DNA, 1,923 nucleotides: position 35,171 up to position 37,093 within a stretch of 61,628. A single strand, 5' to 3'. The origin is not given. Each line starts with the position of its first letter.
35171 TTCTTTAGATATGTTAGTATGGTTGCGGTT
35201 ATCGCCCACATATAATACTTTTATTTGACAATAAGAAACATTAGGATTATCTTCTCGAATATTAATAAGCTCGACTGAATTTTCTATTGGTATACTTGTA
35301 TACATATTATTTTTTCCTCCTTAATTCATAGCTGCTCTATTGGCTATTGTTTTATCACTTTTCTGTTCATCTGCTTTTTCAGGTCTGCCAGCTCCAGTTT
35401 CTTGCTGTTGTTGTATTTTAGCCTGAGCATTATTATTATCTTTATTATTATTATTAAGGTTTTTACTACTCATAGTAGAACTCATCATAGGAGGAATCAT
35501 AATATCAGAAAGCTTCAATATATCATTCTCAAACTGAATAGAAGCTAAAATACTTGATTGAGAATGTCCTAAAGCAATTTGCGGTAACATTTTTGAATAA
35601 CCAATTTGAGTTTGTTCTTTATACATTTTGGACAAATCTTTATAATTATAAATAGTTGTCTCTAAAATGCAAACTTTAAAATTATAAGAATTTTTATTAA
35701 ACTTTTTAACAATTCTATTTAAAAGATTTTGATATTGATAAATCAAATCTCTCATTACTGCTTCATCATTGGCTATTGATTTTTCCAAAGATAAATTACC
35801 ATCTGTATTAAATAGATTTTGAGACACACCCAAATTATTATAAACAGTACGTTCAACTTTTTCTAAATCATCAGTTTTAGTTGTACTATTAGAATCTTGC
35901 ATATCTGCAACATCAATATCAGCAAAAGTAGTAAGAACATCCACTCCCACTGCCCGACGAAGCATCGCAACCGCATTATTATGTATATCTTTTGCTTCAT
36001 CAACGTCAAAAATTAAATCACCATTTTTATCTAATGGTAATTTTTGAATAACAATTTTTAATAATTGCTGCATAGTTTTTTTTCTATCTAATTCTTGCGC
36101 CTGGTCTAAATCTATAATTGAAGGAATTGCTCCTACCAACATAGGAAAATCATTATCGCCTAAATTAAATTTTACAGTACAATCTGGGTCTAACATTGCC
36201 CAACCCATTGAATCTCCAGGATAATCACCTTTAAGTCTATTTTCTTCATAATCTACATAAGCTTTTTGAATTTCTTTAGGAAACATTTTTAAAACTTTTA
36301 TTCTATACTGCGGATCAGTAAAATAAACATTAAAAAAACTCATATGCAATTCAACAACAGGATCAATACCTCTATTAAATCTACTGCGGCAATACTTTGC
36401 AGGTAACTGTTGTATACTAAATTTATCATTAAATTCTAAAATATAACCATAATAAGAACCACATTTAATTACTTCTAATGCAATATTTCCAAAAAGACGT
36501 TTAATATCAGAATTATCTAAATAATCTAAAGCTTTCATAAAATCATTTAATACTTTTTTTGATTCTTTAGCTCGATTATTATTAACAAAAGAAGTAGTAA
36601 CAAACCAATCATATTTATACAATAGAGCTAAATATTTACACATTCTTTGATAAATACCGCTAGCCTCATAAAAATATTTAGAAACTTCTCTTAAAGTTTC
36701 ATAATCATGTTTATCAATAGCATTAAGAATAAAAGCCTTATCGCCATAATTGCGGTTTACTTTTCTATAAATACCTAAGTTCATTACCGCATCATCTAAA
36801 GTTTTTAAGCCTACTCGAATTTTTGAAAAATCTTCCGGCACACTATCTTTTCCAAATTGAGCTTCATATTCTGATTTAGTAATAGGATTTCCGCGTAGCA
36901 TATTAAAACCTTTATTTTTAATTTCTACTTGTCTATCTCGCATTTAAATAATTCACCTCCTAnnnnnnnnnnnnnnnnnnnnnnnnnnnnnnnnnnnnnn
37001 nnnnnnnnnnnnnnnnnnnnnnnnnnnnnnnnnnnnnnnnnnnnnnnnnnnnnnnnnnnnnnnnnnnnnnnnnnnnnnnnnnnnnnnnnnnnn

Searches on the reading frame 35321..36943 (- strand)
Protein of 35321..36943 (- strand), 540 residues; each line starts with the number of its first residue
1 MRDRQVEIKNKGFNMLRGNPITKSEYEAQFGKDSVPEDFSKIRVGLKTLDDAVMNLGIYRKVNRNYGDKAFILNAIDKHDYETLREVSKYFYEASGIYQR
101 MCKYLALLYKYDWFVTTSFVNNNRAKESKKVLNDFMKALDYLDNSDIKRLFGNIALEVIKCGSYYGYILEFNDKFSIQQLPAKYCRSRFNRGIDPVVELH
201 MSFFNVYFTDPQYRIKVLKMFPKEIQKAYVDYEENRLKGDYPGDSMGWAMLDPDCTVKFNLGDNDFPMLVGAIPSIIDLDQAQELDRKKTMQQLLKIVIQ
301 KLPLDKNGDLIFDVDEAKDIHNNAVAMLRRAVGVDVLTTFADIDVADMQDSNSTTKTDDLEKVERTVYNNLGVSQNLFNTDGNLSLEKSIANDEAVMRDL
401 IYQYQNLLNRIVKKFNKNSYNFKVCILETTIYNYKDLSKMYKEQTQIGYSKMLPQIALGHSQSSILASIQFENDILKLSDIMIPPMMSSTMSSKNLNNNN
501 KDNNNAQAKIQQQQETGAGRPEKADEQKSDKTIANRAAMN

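Call 5: search_protein_families(library=phrogs, proteins=[window:35321-36943:-], max_evalue=0.001)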
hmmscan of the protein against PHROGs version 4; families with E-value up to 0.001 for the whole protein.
window:35321-36943:- (540 aa): 1 family
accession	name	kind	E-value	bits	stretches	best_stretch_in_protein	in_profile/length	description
phrog_2739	-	head and packaging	1.7e-82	278.7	1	72-537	56-494/501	portal protein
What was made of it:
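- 35321..36943 (-): Context: portal protein gene, GC 0.280. It serves as a typical low-GC neighbour. phrog_2739 portal, E 1.7e-82 (call 5).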

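Call 6: search_protein_families(library=pfam, proteins=[window:35321-36943:-], max_evalue=0.01)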
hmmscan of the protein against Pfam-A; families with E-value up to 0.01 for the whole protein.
window:35321-36943:- (540 aa): 0 families

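Call 53: search_protein_families(library=ncbifam, proteins=[window:35321-36943:-], max_evalue=0.01)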
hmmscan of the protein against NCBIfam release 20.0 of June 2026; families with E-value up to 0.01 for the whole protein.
window:35321-36943:- (540 aa): 0 families
